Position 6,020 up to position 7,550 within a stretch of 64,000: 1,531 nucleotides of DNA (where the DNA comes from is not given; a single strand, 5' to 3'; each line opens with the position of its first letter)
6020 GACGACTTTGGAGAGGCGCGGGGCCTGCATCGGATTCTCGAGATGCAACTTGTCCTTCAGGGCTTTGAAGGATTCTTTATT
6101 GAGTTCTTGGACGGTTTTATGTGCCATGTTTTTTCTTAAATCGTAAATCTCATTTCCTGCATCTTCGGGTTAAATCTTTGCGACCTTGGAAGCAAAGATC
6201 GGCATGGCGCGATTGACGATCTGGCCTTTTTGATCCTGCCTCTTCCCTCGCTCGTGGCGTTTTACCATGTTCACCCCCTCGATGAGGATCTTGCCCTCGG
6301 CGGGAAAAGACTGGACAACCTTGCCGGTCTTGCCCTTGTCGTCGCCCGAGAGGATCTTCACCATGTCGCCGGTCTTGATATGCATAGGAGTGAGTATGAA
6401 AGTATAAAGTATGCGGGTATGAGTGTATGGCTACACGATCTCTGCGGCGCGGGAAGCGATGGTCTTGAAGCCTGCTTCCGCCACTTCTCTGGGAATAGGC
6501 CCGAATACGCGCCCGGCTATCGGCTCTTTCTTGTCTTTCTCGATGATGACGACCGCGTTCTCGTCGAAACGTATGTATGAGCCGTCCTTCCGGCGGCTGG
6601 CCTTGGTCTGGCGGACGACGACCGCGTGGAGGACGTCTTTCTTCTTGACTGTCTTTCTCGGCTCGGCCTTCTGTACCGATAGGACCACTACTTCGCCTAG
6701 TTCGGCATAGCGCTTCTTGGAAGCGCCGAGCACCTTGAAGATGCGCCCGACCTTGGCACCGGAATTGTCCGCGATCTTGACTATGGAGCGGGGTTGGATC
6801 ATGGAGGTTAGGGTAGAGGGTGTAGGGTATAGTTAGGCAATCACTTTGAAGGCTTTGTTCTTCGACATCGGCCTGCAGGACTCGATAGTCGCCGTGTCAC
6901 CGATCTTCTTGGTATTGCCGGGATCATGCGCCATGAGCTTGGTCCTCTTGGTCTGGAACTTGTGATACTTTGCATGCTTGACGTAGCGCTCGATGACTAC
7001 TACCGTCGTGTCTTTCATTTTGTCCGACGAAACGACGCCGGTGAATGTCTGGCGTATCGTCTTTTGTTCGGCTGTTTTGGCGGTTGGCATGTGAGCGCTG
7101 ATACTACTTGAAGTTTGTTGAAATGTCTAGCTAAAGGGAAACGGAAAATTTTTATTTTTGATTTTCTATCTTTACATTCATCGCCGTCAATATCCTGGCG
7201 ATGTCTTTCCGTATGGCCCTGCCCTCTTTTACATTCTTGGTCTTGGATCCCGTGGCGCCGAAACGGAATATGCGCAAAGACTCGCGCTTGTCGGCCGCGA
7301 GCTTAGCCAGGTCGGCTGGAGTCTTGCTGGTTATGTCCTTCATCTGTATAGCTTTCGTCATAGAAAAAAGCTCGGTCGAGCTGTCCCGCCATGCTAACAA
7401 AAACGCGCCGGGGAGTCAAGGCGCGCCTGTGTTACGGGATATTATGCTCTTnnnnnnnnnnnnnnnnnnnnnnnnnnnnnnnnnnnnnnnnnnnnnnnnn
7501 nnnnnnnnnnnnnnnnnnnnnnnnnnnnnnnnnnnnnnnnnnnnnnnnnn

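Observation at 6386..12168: Intergenic spacers inside the ribosomal protein operon are built from G-depleted tandem heptad/hexad repeats instead of Shine-Dalgarno sequences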

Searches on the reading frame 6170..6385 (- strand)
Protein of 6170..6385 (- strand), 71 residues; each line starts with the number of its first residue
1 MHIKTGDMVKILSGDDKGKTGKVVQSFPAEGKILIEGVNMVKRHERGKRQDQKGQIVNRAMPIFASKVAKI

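Call 4: search_protein_families(library=pfam, proteins=[window:6170-6385:-])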
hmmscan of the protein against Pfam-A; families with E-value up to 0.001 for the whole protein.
window:6170-6385:- (71 aa): 3 families
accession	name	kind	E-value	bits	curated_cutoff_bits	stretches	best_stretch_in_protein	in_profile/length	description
PF00467.35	KOW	-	9.2e-09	35.2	22.3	1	6-36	2-32/32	KOW motif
PF17136.10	ribosomal_L24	-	1.4e-07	32.2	27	1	38-69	1-32/65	Ribosomal proteins 50S L24/mitochondrial 39S L24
PF23291.1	KOW4_SPT5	-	0.00091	19.5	27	1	2-24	8-30/55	Transcription elongation factor SPT5, fourth KOW domain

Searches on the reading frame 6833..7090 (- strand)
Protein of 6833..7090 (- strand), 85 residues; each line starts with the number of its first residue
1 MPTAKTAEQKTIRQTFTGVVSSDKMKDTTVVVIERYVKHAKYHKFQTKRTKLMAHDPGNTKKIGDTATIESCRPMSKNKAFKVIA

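Call 4: search_protein_families(library=pfam, proteins=[window:6833-7090:-])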
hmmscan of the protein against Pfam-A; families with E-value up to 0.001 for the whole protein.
window:6833-7090:- (85 aa): 1 family
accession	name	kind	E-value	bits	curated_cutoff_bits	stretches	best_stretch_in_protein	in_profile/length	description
PF00366.26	Ribosomal_S17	-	3.4e-25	88.4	25.9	1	18-84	1-67/68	Ribosomal protein S17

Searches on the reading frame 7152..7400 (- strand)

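Call 4: search_protein_families(library=pfam, proteins=[window:7152-7400:-])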
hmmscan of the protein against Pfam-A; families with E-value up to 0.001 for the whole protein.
window:7152-7400:- (82 aa): 1 family
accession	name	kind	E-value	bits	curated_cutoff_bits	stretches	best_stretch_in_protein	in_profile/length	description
PF00831.28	Ribosomal_L29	-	8.6e-09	35.7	24.5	1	21-75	1-55/57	Ribosomal L29 protein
